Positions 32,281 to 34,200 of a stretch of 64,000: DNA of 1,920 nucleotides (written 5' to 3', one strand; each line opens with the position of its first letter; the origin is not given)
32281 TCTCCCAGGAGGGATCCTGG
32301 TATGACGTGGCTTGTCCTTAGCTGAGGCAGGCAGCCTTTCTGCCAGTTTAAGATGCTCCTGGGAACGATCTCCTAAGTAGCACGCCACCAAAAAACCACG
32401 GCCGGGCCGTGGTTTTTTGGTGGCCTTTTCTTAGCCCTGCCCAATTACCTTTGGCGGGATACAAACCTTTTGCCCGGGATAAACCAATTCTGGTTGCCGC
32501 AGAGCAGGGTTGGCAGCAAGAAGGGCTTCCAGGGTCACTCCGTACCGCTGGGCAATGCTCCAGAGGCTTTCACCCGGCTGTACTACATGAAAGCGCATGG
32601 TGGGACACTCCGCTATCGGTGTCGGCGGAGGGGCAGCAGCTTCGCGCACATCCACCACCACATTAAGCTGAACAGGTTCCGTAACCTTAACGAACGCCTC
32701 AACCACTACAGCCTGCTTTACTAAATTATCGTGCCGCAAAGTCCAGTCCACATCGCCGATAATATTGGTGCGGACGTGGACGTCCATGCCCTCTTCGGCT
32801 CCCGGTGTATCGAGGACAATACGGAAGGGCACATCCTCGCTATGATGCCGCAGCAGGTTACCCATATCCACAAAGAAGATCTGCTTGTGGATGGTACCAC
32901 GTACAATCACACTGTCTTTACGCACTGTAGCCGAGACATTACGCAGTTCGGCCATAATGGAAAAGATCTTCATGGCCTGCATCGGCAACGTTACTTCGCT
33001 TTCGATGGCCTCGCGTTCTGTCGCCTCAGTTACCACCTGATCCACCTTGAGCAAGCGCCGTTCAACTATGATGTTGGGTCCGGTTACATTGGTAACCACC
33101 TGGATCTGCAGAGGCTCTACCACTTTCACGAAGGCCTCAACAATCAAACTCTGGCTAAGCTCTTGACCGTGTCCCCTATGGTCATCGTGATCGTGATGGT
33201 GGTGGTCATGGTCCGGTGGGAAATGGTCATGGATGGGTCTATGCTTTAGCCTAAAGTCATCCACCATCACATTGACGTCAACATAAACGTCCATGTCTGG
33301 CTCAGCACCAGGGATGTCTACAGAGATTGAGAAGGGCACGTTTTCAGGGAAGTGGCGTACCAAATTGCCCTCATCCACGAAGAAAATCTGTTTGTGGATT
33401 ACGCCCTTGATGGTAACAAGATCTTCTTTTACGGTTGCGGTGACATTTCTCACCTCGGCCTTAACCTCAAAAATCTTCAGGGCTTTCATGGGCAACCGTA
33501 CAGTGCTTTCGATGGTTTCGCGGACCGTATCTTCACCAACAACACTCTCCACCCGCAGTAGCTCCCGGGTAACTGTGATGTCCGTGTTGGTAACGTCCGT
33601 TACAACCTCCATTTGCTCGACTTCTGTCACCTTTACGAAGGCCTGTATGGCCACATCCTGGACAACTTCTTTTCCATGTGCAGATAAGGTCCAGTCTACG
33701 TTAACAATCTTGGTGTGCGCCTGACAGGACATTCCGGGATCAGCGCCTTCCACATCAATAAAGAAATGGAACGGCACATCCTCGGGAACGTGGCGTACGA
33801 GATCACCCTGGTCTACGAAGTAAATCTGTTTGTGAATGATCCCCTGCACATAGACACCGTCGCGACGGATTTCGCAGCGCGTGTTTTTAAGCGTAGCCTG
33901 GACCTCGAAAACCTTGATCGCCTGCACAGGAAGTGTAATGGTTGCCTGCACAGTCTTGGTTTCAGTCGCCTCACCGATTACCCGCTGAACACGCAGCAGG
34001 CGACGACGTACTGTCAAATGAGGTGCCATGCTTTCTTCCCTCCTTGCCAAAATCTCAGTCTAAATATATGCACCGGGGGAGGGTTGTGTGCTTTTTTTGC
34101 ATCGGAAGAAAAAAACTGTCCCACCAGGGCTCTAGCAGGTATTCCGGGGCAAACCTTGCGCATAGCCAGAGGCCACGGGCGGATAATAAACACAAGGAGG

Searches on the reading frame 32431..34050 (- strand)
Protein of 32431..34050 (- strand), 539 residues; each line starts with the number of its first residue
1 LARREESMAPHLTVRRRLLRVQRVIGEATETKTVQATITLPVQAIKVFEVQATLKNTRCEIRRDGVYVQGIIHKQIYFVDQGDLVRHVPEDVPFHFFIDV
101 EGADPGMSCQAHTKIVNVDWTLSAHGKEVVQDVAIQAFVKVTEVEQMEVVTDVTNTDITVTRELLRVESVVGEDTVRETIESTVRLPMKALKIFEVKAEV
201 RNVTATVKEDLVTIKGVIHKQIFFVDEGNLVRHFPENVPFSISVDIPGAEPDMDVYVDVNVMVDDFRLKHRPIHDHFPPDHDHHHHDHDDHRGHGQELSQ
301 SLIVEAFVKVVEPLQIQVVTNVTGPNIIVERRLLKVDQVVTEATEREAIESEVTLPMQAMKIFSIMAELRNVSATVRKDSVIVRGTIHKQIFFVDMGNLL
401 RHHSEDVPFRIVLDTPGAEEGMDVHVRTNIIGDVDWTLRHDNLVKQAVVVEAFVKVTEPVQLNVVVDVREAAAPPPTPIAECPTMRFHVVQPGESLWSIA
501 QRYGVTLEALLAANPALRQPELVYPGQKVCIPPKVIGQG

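Call 75: search_protein_families(library=pfam, proteins=[window:32431-34050:-], max_evalue=0.00001)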
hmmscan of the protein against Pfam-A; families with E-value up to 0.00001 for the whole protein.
window:32431-34050:- (539 aa): 2 families
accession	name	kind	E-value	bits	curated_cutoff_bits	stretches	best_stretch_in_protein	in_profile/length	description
PF12673.12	SipL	-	8.7e-38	128.9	23.6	3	191-261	3-70/78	SipL, SPOCS domain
PF01476.26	LysM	-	3e-15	56.3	20.9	1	488-532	1-43/43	LysM domain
